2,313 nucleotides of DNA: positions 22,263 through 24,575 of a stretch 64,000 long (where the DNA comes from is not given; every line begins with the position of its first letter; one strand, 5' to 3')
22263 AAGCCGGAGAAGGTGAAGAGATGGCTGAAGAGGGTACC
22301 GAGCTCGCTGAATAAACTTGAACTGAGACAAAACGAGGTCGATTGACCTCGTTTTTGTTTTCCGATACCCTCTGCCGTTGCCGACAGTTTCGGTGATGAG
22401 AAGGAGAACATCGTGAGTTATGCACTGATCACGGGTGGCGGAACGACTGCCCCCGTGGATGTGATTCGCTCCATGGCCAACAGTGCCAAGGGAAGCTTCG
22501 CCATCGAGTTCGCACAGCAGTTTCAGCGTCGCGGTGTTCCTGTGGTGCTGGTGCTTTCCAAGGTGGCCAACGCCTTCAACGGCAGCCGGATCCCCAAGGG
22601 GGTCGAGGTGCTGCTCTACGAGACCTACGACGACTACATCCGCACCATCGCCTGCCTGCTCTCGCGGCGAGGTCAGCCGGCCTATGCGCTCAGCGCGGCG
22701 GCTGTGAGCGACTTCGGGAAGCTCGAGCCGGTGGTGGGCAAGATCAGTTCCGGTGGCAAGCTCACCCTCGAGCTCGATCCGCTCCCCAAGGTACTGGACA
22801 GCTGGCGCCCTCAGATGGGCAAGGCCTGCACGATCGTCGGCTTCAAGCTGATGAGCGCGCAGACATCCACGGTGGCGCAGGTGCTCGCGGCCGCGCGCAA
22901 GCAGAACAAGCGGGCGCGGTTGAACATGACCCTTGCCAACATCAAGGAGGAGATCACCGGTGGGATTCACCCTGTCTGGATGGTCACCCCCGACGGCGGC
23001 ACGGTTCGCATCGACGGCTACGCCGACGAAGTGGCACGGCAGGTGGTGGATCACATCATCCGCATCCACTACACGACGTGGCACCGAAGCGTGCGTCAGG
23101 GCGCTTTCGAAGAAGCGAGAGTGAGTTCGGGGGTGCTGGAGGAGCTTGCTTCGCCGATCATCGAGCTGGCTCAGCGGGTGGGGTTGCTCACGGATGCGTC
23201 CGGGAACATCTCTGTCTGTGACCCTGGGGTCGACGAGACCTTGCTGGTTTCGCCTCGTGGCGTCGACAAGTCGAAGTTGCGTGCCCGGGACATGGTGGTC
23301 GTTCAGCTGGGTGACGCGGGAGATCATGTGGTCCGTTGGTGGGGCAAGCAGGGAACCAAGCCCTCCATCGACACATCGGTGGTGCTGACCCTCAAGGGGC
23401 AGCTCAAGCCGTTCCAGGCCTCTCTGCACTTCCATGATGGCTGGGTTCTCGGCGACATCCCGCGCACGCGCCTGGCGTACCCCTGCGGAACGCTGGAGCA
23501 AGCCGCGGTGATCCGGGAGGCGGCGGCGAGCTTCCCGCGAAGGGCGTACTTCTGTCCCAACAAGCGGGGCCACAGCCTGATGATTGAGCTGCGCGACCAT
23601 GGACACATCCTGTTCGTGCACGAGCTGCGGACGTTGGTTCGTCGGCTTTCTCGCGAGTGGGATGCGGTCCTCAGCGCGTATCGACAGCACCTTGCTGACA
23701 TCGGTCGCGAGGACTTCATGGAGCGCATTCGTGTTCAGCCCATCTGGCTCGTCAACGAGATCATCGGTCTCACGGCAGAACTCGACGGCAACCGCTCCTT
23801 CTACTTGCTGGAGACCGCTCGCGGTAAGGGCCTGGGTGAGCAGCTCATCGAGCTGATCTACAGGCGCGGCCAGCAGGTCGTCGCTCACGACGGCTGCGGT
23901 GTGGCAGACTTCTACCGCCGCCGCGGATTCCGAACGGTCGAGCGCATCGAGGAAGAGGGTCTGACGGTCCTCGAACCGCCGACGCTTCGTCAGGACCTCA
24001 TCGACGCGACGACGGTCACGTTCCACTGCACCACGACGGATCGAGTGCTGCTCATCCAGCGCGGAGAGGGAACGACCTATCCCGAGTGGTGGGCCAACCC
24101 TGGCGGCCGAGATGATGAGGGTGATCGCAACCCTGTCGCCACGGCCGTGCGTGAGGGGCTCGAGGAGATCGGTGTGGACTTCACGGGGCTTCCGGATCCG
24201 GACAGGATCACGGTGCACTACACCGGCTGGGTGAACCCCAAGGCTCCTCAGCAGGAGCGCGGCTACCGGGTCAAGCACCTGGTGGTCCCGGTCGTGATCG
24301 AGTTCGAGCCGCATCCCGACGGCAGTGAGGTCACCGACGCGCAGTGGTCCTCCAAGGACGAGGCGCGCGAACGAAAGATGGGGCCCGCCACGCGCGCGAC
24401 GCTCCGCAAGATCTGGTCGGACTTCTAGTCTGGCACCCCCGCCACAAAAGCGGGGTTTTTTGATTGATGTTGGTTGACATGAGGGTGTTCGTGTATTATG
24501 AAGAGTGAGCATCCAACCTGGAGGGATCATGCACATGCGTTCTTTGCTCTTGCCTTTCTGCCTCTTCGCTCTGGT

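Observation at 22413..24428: Unusual four-domain fusion: CoaB-like ligase, class II aldolase-like, GNAT-like, NUDIX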

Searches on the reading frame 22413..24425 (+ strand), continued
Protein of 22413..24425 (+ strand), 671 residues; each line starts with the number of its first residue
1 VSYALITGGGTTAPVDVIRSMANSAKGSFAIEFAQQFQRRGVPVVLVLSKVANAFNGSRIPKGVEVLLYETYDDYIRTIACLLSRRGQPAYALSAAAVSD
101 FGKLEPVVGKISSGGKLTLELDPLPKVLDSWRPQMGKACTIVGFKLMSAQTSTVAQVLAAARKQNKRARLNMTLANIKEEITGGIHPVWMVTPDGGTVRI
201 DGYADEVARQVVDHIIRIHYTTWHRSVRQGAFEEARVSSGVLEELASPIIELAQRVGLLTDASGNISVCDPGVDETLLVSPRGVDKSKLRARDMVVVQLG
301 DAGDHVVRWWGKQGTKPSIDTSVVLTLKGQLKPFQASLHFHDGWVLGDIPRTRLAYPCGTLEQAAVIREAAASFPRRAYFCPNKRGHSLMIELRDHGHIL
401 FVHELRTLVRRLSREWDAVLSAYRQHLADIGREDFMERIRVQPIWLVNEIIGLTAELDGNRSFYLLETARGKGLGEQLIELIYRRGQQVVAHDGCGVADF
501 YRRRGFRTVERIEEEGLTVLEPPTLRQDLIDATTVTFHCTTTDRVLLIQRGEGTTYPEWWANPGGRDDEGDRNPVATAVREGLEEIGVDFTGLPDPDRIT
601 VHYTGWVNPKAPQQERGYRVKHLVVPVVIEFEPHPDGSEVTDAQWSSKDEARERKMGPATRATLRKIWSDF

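Call 107: search_solved_structures(query=A8, max_evalue=1, show_alignments=3)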
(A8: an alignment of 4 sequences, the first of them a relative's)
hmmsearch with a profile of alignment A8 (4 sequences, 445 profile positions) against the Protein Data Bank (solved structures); distinct sequences matched with E-value up to 1: 1.
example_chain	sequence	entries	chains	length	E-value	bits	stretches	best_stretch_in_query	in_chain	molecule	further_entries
1u8v_A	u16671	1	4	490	0.32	13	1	326-376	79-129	Gamma-aminobutyrate metabolism dehydratase/isomerase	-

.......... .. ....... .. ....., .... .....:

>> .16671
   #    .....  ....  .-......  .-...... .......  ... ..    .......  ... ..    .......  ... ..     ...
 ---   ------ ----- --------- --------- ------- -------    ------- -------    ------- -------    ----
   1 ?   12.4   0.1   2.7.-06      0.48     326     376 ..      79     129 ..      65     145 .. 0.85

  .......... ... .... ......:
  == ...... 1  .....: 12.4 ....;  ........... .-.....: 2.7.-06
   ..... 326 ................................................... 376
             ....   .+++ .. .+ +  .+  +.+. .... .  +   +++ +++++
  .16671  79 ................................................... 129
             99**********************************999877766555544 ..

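Call 110: search_protein_families(library=pfam, alignment_id=A8, max_evalue=10)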
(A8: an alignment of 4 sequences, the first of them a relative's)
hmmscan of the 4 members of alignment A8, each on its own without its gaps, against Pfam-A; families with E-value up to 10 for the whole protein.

A. member 1, L004:9505-10899:+ (465 aa): 0 families

B. families by the number of members that match (of 4 scanned): 0 families

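Call 116: search_solved_structures(query=L004:14576-15088:+, max_evalue=0.1)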
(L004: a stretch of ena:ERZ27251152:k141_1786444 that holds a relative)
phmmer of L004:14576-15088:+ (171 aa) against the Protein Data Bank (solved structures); distinct sequences matched with E-value up to 0.1: 2.
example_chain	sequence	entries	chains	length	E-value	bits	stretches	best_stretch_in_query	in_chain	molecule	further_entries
1ly1_A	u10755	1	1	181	0.0013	21.6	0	77-165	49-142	polynucleotide kinase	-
1ltq_A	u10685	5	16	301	0.0079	19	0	77-164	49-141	POLYNUCLEOTIDE KINASE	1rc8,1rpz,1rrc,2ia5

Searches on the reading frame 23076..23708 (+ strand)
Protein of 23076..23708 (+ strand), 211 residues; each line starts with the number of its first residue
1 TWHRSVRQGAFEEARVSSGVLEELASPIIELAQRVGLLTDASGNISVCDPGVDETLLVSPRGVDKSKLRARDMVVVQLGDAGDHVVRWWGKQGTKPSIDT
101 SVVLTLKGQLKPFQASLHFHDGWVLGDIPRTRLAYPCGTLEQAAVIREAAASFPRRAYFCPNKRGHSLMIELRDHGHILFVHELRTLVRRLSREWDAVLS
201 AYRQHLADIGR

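Call 45: search_solved_structures(query=A5, max_evalue=0.01, show_alignments=3)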
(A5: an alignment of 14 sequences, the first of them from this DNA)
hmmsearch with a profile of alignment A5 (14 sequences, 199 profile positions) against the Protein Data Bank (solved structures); distinct sequences matched with E-value up to 0.01: 20.
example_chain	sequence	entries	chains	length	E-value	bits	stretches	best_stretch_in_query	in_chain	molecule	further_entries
1jdi_A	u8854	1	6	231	1.9e-12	50.1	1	31-119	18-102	L-RIBULOSE 5 PHOSPHATE 4-EPIMERASE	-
1k0w_A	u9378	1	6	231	2e-12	50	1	31-119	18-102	L-RIBULOSE 5 PHOSPHATE 4-EPIMERASE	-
4c25_A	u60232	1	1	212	2.1e-06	30.4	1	31-131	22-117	L-FUCULOSE PHOSPHATE ALDOLASE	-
4c24_A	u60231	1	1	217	2.3e-06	30.3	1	31-131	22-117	L-FUCULOSE PHOSPHATE ALDOLASE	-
6btd_A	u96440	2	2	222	2.4e-06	30.2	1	32-119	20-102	Fuculose phosphate aldolase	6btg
2irp_A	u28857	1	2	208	2.9e-06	29.9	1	32-116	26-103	Putative aldolase class 2 protein aq_1979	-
7x78_A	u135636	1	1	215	0.00029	23.4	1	29-118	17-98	L-fuculose phosphate aldolase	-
6vop_A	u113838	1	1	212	0.00067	22.2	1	14-118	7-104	Aldolase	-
1dzw_P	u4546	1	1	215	0.0029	20.1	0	29-117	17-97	L-fuculose phosphate aldolase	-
1dzv_P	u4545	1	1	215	0.003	20.1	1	29-117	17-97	L-fuculose phosphate aldolase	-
1dzz_P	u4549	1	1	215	0.003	20.1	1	29-117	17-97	L-fuculose phosphate aldolase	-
1fua_A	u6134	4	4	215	0.0032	20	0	29-117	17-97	L-FUCULOSE-1-PHOSPHATE ALDOLASE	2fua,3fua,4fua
1dzy_P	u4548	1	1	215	0.0032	20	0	29-117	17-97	L-FUCULOSE-1-PHOSPHATE ALDOLASE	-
1dzx_P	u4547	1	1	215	0.0032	20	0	29-117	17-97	L-fuculose phosphate aldolase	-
1e48_P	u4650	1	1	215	0.0042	19.6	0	29-117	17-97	L-FUCULOSE 1-PHOSPHATE ALDOLASE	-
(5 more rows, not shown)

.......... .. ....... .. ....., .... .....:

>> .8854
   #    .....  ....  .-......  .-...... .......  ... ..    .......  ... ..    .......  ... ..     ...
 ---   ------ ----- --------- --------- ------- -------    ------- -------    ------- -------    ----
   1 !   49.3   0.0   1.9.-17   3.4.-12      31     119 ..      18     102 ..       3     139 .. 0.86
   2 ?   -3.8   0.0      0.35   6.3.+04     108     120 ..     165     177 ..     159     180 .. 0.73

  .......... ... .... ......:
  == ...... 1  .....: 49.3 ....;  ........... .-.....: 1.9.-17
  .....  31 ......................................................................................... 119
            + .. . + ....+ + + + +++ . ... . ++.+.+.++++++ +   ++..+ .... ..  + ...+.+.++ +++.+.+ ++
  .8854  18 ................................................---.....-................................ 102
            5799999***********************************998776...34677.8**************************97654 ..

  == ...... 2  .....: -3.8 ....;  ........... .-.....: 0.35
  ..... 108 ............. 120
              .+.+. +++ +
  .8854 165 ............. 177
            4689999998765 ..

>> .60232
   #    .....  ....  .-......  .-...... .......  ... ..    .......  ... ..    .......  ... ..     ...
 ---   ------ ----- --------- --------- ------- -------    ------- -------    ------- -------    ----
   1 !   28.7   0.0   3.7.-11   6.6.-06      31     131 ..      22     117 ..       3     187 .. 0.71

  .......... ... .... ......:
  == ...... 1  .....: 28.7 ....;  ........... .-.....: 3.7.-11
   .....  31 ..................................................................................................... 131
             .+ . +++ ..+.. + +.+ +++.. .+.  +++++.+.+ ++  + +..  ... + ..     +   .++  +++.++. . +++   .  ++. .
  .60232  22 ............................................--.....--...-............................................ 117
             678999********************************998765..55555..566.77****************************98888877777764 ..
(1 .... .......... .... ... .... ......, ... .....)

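Call 52: find_homologous_proteins(query=A5, max_evalue=0.001)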
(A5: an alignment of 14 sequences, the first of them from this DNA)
Query A5 (14 sequences) (211 aa, profile of the alignment): 3 proteins with E <= 0.001 among 4382 candidates.
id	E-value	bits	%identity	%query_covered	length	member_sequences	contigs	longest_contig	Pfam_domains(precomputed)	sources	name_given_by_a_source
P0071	2.9e-15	74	30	34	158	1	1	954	-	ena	-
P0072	1.4e-11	62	28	72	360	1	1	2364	PF00596.28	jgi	jgi:ribulose-5-phosphate 4-epimerase/fuculose-1-phosphate aldolase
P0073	1.6e-4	39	29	46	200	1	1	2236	PF00596.28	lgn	-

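Call 55: search_protein_families(library=pfam, proteins=[P0072], max_evalue=0.01)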
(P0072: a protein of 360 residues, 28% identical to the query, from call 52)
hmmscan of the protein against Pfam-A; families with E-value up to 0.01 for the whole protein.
P0072 (360 aa): 1 family
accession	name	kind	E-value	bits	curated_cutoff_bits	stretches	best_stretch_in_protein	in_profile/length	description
PF00596.27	Aldolase_II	-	9.9e-15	55.3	22.2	2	199-289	18-92/183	Class II Aldolase and Adducin N-terminal domain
